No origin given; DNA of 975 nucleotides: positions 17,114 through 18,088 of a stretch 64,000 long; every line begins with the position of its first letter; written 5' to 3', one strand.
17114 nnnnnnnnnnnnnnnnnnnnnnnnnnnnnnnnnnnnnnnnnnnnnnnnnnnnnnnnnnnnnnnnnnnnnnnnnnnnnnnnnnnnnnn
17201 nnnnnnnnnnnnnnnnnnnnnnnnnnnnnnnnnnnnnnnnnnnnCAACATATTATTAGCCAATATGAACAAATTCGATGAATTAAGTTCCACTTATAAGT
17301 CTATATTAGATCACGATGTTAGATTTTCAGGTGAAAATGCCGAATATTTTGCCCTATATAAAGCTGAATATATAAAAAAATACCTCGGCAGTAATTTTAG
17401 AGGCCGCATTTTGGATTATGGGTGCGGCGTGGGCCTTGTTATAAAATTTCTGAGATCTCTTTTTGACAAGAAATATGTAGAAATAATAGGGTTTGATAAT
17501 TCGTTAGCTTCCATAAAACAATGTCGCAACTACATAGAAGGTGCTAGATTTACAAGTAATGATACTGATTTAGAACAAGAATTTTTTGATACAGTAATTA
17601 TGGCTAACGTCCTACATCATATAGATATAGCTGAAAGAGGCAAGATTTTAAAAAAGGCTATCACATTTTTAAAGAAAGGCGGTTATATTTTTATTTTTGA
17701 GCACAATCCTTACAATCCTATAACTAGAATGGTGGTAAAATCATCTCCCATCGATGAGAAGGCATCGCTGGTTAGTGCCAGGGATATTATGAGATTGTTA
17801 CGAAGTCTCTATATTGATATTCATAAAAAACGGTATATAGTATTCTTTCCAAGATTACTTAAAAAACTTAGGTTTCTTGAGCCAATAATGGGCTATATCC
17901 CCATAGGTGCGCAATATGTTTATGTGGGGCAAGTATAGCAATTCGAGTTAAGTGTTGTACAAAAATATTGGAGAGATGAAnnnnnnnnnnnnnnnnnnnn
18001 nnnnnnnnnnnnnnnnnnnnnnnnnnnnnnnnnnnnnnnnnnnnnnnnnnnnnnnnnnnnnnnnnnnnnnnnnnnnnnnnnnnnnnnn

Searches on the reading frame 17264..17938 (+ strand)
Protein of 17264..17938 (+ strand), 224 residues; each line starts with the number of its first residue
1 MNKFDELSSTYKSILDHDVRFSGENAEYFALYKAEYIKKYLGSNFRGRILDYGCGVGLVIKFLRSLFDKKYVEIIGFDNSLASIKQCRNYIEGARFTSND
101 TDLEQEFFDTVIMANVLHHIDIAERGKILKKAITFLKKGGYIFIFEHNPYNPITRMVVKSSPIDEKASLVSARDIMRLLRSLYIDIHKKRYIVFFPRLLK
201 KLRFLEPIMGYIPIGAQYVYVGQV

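Call 4: search_protein_families(library=pfam, proteins=[window:17264-17938:+])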
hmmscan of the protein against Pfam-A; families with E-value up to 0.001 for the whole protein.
window:17264-17938:+ (224 aa): 7 families
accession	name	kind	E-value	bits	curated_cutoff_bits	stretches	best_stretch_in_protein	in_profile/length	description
PF13489.12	Methyltransf_23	-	1.8e-13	51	27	1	36-180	12-155/164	Methyltransferase domain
PF13649.12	Methyltransf_25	-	4.3e-12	47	27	1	49-140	1-97/97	Methyltransferase domain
PF08241.18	Methyltransf_11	-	4.4e-12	46.9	21.2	1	50-144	1-95/95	Methyltransferase domain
PF13847.12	Methyltransf_31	-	1.6e-11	44.5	27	1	48-151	6-116/145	Methyltransferase domain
PF08242.18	Methyltransf_12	-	1e-10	42.7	30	1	50-142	1-98/98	Methyltransferase domain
PF05175.20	MTS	-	4.3e-05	23.7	23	1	40-150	26-146/170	Methyltransferase small domain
PF07021.18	MetW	-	9.2e-05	22.6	21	1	47-131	15-97/193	Methionine biosynthesis protein MetW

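Call 8: search_protein_families(library=ncbifam, proteins=[window:17264-17938:+])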
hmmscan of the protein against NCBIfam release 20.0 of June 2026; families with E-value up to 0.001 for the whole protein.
window:17264-17938:+ (224 aa): 10 families
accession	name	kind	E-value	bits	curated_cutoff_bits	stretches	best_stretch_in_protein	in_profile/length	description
TIGR01983.1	UbiG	equivalog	5e-07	29.2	102.95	1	46-144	50-151/228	bifunctional 2-polyprenyl-6-hydroxyphenol methylase/3-demethylubiquinol 3-O-methyltransferase UbiG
NF043040.1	corrin_prot_MT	hypoth_equivalog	1.2e-06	28.1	180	1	46-158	39-162/216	corrinoid protein-associated methyltransferase CpaM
NF045667.1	MTase_DVU1556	equivalog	1.3e-06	28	155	1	46-144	23-119/213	DVU_1556 family methyltransferase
TIGR00740.1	TIGR00740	equivalog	2.2e-06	27.6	193.3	1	47-146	55-161/239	carboxy-S-adenosyl-L-methionine synthase CmoA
NF040539.1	AST_met_ArsM_2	exception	3.3e-05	23.9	240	1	8-157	19-176/262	putative arsinothricin biosynthesis methyltransferase ArsM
TIGR02072.1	BioC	equivalog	3.3e-05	23.8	184.95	1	41-142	31-130/244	malonyl-ACP O-methyltransferase BioC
NF002463.0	PRK01683.1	equivalog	4.9e-05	23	297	1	48-143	34-127/258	trans-aconitate 2-methyltransferase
NF011995.0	PRK15451.1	equivalog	6.8e-05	22.4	285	1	48-147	59-165/247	carboxy-S-adenosyl-L-methionine synthase CmoA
TIGR02021.1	BchM-ChlM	equivalog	7.9e-05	22.2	158.9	1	48-191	57-205/218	magnesium protoporphyrin IX methyltransferase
TIGR03587.1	Pse_Me-ase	hypoth_equivalog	0.00065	19.9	112.05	1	49-153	47-147/204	pseudaminic acid biosynthesis-associated methylase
